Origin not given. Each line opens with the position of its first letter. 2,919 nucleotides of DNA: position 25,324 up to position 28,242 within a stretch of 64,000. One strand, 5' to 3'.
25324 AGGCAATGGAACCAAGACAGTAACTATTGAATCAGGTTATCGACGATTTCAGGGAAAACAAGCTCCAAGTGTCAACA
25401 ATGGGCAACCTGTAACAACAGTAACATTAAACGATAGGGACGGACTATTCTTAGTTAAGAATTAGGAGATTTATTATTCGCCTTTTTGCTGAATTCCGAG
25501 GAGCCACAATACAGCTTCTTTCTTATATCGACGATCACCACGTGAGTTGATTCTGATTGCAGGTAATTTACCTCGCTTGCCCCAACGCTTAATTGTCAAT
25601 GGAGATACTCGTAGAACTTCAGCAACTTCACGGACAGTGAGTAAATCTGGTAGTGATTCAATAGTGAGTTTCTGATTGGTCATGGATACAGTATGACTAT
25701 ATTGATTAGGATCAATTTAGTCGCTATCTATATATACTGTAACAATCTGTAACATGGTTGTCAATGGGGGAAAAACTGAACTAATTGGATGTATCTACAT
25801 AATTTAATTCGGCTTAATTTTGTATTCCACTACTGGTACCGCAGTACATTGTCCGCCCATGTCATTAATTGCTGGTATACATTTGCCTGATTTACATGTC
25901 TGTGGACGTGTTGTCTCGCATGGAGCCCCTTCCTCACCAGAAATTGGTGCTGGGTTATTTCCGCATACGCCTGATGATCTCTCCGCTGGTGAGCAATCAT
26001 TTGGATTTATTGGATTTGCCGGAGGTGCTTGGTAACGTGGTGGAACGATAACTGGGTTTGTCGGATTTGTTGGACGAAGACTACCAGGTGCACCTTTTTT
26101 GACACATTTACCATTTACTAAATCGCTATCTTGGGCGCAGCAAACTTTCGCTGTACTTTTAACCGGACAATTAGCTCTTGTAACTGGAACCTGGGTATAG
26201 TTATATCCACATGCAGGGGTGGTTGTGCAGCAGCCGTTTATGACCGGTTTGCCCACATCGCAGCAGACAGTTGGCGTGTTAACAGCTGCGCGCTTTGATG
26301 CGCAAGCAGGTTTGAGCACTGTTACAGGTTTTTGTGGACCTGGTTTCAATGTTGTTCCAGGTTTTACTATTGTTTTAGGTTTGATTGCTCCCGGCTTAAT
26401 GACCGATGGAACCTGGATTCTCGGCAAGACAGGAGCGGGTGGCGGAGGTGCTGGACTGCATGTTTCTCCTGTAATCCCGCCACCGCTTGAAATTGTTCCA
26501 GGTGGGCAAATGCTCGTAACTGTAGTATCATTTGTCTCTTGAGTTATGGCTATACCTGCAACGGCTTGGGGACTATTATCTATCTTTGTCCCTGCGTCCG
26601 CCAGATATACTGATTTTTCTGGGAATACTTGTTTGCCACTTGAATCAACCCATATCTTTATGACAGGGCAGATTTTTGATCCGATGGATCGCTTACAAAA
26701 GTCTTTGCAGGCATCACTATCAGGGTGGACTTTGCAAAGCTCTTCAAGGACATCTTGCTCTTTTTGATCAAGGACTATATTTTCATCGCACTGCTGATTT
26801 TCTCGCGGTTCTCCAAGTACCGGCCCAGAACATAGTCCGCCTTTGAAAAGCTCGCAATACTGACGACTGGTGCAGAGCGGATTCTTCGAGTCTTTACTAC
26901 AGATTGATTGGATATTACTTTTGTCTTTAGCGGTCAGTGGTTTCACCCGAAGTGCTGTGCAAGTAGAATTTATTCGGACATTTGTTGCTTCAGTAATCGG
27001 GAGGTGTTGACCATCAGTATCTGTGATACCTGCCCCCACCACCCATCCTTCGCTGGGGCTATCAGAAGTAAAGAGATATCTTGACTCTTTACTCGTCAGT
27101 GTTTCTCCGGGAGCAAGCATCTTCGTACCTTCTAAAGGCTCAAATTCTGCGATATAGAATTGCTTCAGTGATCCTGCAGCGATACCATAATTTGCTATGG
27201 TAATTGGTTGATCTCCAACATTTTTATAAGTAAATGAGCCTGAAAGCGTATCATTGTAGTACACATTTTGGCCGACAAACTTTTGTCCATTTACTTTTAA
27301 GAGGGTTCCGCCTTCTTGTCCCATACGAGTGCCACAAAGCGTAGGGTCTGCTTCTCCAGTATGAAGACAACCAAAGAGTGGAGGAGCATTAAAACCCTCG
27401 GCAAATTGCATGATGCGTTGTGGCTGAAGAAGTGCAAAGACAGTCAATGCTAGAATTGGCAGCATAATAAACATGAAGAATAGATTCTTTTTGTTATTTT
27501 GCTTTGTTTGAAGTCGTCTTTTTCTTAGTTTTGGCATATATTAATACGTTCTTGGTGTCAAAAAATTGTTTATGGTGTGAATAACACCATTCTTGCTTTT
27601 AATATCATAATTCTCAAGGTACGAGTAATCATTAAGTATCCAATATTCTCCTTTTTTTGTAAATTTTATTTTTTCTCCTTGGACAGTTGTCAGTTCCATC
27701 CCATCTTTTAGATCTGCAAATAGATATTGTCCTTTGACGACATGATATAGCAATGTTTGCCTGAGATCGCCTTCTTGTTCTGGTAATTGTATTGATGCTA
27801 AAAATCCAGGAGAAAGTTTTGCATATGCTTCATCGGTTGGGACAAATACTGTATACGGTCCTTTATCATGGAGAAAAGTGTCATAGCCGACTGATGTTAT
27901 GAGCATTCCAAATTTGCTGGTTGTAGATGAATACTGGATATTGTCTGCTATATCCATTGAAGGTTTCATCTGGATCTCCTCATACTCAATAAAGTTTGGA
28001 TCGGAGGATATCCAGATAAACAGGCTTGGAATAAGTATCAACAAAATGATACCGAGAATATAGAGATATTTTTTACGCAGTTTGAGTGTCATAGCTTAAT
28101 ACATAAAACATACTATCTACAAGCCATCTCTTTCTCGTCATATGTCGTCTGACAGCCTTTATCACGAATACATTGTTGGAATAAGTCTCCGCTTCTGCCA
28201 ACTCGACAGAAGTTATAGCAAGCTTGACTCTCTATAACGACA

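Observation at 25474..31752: Threefold tandem array of [fasciclin protein + Cys-rich exoprotein] cassettes next to an excisionase-family HTH gene. A fourth fasciclin pairs with the subtilisin.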

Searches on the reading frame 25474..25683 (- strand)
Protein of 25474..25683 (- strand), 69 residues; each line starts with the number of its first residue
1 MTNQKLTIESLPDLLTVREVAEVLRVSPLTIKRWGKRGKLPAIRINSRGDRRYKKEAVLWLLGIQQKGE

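Call 3: search_protein_families(library=pfam, proteins=[window:25474-25683:-], max_evalue=0.01)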
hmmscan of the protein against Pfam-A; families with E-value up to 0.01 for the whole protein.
window:25474-25683:- (69 aa): 3 families
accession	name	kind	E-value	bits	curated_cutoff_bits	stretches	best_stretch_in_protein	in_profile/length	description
PF12728.13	HTH_17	-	1.6e-10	41.5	27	1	14-58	1-43/51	Helix-turn-helix domain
PF13411.12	MerR_1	-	1.8e-10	41.2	21.6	1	16-65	2-50/69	MerR HTH family regulatory protein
PF00376.29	MerR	-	5.5e-07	29.7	28.2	1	16-53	1-38/38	MerR family regulatory protein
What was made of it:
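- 25474..25683 (-): 69-aa winged-HTH-only, BldC-like MerR-type regulator (annotated elsewhere as 'excisionase family'). Pfam HTH_17/MerR_1 (call 3).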

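Call 37: search_protein_families(library=ncbifam, proteins=[window:25474-25683:-], max_evalue=0.01)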
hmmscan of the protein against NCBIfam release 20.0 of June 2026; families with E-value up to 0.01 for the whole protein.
window:25474-25683:- (69 aa): 7 families
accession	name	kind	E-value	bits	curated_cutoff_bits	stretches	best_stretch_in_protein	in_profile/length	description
NF033787.1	HTH_BldC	subfamily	6.6e-12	45.1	77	1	14-62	2-49/49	BldC family transcriptional regulator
TIGR01764.1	excise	domain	4.9e-09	36.4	28.8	1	14-58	1-43/49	excisionase family DNA-binding protein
NF047737.1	antiphage_MADS1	equivalog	5.5e-05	23.3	80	1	13-56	2-43/49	methylation-associated defense system helix-turn-helix domain-containing protein MAD1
NF033518.0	transpos_IS607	equivalog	8.7e-05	22.1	110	1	19-66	2-48/187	IS607 family transposase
NF046037.1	carphisopro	domain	0.0053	16.9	38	1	17-45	11-39/54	carph-isopro domain-containing protein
NF009648.0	PRK13182.1-4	equivalog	0.0061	16.6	170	1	18-65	4-50/184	chromosome-anchoring protein RacA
NF009647.0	PRK13182.1-2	equivalog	0.0094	16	165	1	17-66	7-55/176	chromosome-anchoring protein RacA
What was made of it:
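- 25474..25683 (-): NCBIfam HTH_BldC is the best hit (45 bits, below the 77-bit cut-off) and TIGR01764 'excise' scores 36.4 bits, above its 28.8 cut-off (call 37).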

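Call 64: search_solved_structures(query=window:25477-25683:-, max_evalue=0.01, show_alignments=2)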
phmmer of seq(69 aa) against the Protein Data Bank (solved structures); distinct sequences matched with E-value up to 0.01: 2.
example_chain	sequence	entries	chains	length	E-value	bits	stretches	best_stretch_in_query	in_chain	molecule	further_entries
6amk_A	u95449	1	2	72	1.7e-09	40.6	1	7-66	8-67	Putative DNA-binding protein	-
6ama_A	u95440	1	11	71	1.2e-08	38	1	12-66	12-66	Putative DNA-binding protein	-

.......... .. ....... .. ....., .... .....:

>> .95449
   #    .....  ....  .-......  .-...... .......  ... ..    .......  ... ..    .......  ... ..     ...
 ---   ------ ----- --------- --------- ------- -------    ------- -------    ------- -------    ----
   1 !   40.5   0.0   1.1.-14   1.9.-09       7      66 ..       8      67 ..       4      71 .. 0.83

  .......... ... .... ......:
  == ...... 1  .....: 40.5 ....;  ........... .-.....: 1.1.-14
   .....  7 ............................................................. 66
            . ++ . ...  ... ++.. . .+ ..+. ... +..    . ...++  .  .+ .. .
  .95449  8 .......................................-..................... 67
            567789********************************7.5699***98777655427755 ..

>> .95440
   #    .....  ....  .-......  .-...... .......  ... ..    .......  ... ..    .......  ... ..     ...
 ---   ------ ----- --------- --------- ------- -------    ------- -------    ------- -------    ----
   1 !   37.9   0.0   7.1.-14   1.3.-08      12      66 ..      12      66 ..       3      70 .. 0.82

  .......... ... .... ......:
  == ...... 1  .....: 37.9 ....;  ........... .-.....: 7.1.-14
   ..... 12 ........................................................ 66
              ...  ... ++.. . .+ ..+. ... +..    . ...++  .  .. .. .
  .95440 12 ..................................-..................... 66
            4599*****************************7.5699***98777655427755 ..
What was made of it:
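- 25474..25683 (-): The only PDB hits are BldC entries 6AMK and 6AMA, E = 1.7e-9 (call 64).
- On BldC family of wHTH-only MerR-like regulators: The two PDB BldC sequences are the only structural relatives, E = 1.7e-9 and 1.2e-8 (call 64).
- Closest known: BldC of Streptomyces. Same: BldC is the only PDB sequence match (E = 1.7e-9, roughly 45-50% identity over 60 residues, call 64) and the best NCBIfam model (call 37).
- BldC is the only PDB match (call 64) and HTH_BldC is the best NCBIfam hit (call 37).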

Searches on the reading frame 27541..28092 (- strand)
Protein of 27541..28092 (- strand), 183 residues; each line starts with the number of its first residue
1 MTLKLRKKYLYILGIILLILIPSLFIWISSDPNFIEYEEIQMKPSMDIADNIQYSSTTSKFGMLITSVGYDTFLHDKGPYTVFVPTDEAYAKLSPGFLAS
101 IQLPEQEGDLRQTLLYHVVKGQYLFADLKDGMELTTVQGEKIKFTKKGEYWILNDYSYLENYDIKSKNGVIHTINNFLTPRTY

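Call 3: search_protein_families(library=pfam, proteins=[window:27541-28092:-], max_evalue=0.01)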
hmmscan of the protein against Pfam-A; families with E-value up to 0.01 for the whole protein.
window:27541-28092:- (183 aa): 1 family
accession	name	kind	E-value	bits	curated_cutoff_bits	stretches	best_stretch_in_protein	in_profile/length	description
PF02469.27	Fasciclin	-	5.1e-26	91.7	22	1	58-180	3-123/123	Fasciclin domain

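Call 37: search_protein_families(library=ncbifam, proteins=[window:27541-28092:-], max_evalue=0.01)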
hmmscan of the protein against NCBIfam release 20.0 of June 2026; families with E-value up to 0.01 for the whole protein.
window:27541-28092:- (183 aa): 0 families

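Call 38: find_related_loci(query=A2, collection=metagenome_contigs, flank=6000)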
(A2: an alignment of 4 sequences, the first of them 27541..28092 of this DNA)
Query A2 (183 aa) in metagenome_contigs; peptide patterns used: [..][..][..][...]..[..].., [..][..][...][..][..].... (x = any residue, [..] = any of these).
600 stretches matched a pattern (row limit reached: there are more); 68 encode a relative of the query (tblastn E <= 1e-3); 68 distinct loci.
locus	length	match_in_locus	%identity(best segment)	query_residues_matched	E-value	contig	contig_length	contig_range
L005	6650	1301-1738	43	35-181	3e-32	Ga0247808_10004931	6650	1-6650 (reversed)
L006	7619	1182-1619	43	35-181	3e-32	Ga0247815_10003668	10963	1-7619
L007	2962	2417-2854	43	35-181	2e-32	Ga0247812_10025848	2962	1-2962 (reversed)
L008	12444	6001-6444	42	35-183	1e-31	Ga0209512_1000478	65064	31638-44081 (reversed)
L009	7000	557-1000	41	33-181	3e-31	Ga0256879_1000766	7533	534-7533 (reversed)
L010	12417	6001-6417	43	42-181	1e-30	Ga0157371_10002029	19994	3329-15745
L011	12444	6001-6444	41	33-181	4e-30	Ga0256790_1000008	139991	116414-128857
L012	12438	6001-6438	41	35-181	2e-30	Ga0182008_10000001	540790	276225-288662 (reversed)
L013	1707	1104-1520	41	42-181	3e-29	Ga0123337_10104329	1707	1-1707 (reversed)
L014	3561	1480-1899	40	42-182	5e-29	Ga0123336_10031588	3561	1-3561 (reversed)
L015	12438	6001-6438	39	35-181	6e-28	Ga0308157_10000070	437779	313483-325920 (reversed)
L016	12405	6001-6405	39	47-180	1e-24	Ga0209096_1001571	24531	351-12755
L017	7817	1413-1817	39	47-180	1e-24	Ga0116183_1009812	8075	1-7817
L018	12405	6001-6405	39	47-180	1e-24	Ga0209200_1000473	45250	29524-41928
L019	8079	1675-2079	38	47-180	2e-24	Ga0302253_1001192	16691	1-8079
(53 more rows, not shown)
